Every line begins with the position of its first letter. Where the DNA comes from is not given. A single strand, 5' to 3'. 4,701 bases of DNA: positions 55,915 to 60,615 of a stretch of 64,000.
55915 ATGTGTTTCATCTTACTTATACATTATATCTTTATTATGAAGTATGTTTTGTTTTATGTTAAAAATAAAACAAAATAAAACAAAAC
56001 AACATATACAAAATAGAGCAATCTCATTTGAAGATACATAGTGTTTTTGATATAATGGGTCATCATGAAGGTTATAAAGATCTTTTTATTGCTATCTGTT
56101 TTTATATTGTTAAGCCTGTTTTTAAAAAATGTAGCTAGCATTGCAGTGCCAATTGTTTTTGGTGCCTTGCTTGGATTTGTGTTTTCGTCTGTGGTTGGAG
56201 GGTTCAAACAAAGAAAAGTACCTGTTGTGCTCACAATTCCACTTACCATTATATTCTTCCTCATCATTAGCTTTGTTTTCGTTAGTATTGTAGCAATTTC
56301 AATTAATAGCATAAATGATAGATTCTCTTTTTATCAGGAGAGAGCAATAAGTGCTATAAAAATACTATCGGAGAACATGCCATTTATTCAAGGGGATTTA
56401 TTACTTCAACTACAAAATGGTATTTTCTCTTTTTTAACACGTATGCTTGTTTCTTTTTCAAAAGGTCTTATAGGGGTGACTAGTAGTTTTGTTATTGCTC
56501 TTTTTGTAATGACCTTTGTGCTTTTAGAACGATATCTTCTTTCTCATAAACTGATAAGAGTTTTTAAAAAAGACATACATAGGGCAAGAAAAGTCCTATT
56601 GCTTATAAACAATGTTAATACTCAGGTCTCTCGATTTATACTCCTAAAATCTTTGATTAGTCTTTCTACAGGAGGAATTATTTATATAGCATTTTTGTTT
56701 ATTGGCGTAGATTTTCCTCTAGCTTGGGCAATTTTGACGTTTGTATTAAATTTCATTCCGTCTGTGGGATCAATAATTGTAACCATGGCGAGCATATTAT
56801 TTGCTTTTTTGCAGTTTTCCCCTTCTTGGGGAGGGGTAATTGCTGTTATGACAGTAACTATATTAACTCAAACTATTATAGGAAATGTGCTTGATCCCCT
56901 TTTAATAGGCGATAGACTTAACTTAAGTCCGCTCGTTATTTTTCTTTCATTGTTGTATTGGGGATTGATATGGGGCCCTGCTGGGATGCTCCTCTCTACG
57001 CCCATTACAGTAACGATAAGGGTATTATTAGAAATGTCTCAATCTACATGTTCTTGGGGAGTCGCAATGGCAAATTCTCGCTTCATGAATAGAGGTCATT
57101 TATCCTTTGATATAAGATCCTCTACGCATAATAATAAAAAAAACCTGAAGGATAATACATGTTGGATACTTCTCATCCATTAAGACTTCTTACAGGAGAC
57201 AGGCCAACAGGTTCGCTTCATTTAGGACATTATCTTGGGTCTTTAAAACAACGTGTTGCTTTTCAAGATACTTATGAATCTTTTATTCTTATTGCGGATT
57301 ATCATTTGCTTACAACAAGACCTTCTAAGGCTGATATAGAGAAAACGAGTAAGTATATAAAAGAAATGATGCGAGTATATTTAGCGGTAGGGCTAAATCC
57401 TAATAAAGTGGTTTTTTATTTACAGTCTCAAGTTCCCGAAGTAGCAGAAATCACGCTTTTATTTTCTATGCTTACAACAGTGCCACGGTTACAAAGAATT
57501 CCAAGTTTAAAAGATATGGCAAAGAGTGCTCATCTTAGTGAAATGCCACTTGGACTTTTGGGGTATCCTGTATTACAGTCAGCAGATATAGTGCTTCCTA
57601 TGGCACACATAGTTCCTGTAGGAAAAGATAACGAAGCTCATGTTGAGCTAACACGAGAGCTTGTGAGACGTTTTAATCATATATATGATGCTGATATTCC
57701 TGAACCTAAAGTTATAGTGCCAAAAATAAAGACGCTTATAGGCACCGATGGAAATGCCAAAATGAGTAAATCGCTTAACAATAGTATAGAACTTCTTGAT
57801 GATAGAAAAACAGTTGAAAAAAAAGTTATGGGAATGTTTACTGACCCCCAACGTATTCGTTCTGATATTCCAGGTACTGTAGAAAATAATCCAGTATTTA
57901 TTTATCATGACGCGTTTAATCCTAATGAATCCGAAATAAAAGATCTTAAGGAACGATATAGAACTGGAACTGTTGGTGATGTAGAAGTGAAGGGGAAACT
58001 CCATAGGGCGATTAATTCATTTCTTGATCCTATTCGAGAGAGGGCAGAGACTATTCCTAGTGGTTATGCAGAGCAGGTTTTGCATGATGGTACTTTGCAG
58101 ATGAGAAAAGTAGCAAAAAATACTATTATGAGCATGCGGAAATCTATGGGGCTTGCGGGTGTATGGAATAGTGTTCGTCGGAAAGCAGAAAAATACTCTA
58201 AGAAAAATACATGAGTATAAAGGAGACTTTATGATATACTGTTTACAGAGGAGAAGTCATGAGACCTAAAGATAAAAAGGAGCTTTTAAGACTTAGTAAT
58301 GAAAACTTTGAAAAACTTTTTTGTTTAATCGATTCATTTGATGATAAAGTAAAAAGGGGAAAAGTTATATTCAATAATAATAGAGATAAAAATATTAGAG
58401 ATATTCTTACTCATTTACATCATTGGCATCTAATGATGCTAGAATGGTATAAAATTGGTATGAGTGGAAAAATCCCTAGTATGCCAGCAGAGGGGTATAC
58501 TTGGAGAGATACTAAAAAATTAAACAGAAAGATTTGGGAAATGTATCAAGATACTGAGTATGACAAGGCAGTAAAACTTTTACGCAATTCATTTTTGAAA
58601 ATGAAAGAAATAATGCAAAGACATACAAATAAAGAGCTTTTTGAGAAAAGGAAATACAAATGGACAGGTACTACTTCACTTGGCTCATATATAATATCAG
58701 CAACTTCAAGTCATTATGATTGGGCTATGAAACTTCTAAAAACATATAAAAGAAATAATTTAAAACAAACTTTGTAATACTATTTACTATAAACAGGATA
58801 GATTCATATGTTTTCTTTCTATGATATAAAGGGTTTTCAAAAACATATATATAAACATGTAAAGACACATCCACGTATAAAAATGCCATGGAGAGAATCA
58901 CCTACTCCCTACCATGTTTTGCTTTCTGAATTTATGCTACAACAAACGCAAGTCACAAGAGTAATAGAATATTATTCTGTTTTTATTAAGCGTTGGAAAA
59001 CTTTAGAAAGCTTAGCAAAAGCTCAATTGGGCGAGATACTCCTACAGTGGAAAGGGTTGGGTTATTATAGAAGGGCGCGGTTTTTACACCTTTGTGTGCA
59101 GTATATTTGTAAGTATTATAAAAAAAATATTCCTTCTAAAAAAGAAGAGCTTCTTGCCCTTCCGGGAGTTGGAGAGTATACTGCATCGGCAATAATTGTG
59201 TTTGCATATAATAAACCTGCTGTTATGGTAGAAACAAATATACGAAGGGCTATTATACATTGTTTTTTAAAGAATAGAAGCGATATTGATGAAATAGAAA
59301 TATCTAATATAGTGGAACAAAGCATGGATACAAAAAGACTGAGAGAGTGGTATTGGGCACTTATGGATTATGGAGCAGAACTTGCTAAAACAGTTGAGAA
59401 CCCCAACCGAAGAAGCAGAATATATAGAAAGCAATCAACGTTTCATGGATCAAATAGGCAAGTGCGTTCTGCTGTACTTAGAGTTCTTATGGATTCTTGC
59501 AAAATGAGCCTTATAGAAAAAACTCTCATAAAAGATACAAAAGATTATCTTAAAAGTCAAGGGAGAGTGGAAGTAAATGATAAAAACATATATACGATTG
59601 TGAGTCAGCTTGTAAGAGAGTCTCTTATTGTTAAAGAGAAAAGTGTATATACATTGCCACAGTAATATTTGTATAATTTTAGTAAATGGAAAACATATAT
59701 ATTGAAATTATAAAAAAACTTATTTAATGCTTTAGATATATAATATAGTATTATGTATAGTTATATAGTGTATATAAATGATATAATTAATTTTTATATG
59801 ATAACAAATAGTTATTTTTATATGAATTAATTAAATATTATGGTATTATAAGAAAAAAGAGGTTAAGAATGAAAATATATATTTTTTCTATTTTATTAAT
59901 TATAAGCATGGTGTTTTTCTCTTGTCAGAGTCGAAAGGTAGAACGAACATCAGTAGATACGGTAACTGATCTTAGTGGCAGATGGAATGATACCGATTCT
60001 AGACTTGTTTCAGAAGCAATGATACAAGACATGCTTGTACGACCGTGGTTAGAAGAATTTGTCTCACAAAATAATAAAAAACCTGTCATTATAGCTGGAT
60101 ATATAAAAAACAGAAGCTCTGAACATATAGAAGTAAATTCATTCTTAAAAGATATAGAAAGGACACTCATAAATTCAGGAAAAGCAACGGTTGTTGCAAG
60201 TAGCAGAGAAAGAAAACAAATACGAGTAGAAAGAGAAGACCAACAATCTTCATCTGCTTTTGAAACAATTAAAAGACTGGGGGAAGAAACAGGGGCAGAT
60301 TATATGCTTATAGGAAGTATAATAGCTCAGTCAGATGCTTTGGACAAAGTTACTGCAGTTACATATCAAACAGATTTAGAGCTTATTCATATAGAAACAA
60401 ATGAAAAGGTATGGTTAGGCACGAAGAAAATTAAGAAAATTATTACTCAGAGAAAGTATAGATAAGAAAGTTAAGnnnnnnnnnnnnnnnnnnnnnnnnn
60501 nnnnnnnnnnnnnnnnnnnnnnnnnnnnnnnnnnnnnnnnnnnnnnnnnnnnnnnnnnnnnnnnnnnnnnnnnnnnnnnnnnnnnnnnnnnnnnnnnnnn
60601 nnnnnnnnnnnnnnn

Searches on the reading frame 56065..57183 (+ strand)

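Call 16: search_protein_families(library=pfam, proteins=[window:56065-57183:+], max_evalue=0.001)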
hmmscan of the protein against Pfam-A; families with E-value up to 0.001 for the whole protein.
window:56065-57183:+ (372 aa): 1 family
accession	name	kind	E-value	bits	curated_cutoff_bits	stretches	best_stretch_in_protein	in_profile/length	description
PF01594.21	AI-2E_transport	-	1.9e-42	146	34.3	1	8-323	2-324/327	AI-2E family transporter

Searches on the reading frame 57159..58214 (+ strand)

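Call 16: search_protein_families(library=pfam, proteins=[window:57159-58214:+], max_evalue=0.001)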
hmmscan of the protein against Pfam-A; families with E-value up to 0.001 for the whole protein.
window:57159-58214:+ (351 aa): 1 family
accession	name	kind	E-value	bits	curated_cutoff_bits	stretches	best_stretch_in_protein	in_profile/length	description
PF00579.31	tRNA-synt_1b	-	9.3e-75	252.1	21.1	1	6-289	4-291/292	tRNA synthetases class I (W and Y)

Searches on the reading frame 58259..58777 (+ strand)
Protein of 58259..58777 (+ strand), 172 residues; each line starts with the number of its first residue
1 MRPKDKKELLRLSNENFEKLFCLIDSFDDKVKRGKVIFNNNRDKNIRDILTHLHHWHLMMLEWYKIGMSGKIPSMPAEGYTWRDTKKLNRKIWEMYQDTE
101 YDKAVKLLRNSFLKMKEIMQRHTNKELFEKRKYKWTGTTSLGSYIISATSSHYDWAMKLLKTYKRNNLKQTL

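Call 16: search_protein_families(library=pfam, proteins=[window:58259-58777:+], max_evalue=0.001)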
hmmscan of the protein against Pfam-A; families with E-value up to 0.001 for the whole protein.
window:58259-58777:+ (172 aa): 1 family
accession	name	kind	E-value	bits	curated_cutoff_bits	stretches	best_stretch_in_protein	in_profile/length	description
PF08020.16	DUF1706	-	1.2e-49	168.8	24.2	1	2-165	3-166/166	Protein of unknown function (DUF1706)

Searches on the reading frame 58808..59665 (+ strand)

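Call 16: search_protein_families(library=pfam, proteins=[window:58808-59665:+], max_evalue=0.001)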
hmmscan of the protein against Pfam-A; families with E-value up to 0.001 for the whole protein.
window:58808-59665:+ (285 aa): 3 families
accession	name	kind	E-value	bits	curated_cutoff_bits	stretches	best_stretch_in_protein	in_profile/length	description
PF00730.31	HhH-GPD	-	1.6e-14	54.5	26.2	1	40-158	2-92/108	HhH-GPD superfamily base excision DNA repair protein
PF00633.29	HHH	-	5.4e-07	29.6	24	1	108-130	6-28/30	Helix-hairpin-helix motif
PF21100.3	MCM_C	-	0.00098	19.4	27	1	233-281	11-61/64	MCM protein C-terminal winged helix-turn-helix domain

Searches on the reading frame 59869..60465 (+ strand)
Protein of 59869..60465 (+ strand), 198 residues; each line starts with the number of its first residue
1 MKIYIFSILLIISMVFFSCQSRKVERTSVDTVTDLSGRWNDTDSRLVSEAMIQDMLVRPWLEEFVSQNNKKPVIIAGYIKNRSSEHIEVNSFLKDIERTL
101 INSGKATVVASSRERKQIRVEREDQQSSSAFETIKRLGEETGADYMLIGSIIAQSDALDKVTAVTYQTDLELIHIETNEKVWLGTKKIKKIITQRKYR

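Call 16: search_protein_families(library=pfam, proteins=[window:59869-60465:+], max_evalue=0.001)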
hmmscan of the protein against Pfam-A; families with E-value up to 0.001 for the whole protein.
window:59869-60465:+ (198 aa): 1 family
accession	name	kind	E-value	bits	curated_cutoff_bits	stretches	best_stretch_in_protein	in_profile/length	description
PF13036.11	LpoB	-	1.7e-36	125.8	22.3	1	43-188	1-147/147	Peptidoglycan-synthase activator LpoB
